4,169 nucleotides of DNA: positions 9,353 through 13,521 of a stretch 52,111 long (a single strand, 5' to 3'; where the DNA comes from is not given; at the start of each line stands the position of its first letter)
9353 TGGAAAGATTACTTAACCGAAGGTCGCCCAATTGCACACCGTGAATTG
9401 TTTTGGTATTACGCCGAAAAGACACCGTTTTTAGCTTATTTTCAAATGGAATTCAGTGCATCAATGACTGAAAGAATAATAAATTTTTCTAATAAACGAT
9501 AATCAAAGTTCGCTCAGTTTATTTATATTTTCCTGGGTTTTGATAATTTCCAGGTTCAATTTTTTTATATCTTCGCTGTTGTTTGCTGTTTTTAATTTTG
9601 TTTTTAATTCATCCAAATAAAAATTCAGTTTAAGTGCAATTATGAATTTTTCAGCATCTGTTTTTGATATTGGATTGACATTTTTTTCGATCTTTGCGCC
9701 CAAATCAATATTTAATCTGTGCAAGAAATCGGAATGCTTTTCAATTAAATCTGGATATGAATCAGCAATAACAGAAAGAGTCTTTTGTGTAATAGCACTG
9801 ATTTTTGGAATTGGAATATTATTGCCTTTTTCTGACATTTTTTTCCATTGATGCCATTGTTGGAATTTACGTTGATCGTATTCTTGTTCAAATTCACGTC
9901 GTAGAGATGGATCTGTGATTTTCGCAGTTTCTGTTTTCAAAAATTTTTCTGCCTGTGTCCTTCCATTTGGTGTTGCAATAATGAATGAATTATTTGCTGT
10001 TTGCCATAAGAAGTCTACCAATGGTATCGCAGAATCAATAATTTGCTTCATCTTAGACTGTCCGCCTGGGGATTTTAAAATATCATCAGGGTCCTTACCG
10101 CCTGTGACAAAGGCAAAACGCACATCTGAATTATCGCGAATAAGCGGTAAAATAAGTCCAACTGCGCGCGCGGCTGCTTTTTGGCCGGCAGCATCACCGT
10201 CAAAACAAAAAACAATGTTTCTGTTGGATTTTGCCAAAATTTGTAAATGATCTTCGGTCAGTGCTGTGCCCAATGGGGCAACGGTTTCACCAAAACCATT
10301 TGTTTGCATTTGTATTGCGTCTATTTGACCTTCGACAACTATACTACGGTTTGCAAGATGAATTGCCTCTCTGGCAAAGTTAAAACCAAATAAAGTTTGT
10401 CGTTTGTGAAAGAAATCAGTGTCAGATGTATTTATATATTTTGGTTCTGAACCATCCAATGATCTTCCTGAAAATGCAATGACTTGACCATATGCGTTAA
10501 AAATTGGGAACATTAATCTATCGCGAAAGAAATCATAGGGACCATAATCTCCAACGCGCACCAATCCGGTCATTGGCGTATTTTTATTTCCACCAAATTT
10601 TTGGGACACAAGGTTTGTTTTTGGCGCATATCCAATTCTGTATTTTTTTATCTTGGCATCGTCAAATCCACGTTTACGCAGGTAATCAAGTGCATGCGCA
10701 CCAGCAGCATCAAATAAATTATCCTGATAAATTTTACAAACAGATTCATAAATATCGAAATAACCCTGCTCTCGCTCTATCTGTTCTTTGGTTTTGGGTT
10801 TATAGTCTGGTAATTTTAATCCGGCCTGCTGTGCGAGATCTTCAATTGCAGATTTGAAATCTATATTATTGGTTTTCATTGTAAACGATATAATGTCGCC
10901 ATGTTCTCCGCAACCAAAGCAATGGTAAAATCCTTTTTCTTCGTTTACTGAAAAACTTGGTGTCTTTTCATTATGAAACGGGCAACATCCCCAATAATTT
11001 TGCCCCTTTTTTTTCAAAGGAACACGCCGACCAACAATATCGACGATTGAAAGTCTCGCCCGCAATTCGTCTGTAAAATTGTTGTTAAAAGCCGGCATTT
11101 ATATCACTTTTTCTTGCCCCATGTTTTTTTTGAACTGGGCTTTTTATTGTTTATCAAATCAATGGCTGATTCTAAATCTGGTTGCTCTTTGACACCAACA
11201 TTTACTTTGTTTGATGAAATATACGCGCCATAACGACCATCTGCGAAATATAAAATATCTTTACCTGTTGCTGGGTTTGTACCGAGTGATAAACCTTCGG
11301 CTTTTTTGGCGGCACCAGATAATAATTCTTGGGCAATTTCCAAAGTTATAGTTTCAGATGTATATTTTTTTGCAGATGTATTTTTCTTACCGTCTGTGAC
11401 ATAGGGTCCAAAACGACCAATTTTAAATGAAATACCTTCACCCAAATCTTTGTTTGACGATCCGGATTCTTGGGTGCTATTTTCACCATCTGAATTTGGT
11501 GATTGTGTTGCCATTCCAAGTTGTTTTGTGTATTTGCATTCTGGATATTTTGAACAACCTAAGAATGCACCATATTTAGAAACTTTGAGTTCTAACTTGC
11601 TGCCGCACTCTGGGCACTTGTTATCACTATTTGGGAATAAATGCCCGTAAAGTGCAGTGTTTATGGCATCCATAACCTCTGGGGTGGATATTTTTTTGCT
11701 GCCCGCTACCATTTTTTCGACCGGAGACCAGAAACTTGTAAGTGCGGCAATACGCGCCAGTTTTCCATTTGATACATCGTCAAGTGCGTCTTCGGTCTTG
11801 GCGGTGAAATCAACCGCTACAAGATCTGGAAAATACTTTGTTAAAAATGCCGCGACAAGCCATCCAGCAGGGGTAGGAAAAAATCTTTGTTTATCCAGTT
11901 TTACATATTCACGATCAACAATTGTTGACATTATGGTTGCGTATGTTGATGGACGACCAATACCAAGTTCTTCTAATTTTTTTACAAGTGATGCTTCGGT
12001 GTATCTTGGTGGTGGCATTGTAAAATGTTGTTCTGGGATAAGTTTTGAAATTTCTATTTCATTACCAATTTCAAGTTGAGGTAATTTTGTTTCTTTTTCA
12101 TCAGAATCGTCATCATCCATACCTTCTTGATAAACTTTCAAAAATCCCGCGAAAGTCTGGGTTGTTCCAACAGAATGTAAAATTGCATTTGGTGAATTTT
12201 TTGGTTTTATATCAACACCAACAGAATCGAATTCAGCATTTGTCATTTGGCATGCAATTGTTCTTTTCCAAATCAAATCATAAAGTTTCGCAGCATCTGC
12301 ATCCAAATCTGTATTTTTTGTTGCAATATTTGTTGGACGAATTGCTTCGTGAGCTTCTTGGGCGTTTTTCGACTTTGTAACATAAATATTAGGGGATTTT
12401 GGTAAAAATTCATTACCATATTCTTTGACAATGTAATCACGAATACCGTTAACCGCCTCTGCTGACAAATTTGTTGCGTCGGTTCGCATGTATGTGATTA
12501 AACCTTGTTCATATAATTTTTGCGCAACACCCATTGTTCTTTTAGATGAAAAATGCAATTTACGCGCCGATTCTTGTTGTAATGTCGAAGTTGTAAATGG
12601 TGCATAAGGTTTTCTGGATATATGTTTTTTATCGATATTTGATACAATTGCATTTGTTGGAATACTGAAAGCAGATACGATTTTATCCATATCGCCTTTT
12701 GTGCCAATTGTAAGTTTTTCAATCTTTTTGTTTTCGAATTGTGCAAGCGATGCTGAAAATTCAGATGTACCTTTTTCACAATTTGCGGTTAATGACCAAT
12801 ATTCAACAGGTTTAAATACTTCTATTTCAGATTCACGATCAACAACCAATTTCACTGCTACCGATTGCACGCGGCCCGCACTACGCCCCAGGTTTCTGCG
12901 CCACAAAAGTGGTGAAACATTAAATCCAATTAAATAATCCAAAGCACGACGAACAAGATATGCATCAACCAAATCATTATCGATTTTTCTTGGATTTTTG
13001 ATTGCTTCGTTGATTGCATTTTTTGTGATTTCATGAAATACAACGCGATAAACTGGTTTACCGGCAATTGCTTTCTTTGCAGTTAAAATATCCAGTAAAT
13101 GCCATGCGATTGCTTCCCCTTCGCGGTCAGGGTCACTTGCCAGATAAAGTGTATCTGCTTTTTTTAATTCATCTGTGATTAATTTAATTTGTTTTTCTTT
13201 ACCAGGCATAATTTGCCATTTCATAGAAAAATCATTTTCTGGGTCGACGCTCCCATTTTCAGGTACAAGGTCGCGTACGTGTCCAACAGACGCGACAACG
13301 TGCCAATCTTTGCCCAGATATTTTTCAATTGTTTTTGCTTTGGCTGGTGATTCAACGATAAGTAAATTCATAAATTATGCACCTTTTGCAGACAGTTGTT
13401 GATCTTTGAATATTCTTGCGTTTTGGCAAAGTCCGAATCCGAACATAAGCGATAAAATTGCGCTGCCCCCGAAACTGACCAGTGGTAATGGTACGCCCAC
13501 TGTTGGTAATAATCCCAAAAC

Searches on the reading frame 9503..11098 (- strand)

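Call 63: search_protein_families(library=ncbifam, proteins=[window:9503-11098:-], max_evalue=1e-20)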
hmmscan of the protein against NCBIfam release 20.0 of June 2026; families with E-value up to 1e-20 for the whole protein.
window:9503-11098:- (531 aa): 1 family
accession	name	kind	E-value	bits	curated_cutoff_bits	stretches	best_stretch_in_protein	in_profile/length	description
TIGR01391.1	dnaG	equivalog_domain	1.4e-128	429.3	283.6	1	5-407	3-410/414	DNA primase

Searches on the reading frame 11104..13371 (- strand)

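Call 63: search_protein_families(library=ncbifam, proteins=[window:11104-13371:-], max_evalue=1e-20)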
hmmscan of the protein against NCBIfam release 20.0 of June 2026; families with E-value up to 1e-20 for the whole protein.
window:11104-13371:- (755 aa): 12 families
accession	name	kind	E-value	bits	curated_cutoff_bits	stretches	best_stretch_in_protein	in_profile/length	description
NF006451.0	PRK08780.1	equivalog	3.2e-228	760.2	1265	1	2-745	4-761/824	DNA topoisomerase I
TIGR01051.1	topA_bact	equivalog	8.9e-221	735.2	456.4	1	3-618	1-631/632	type I DNA topoisomerase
NF004966.0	PRK06319.1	equivalog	5.9e-170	567.2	868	1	2-571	4-594/862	DNA topoisomerase I/SWI domain fusion protein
TIGR01057.1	topA_arch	equivalog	5.9e-88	295.6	458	1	20-612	37-618/618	DNA topoisomerase I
TIGR01054.1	rgy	equivalog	7.8e-84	282.1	471.7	1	58-552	705-1170/1172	reverse gyrase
NF004438.0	PRK05776.1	equivalog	4.8e-77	259.6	793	1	21-594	49-614/677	DNA topoisomerase I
NF005829.0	PRK07726.1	subfamily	1e-75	255.7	597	1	50-627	71-652/669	DNA topoisomerase 3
NF005555.0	PRK07220.1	equivalog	3.3e-71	240.6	635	1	53-617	79-624/740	DNA topoisomerase I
TIGR01056.1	topB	subfamily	3.9e-69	233.8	515.75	1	51-620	74-648/706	DNA topoisomerase III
NF011532.0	PRK14973.1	equivalog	2.1e-62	211.1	930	1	55-621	80-626/936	DNA topoisomerase I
NF006032.0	PRK08173.1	equivalog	8.5e-43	146.2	1058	1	58-601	81-642/863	DNA topoisomerase III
NF011313.0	PRK14724.1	equivalog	5.4e-29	100.6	1088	1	70-600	99-661/988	DNA topoisomerase III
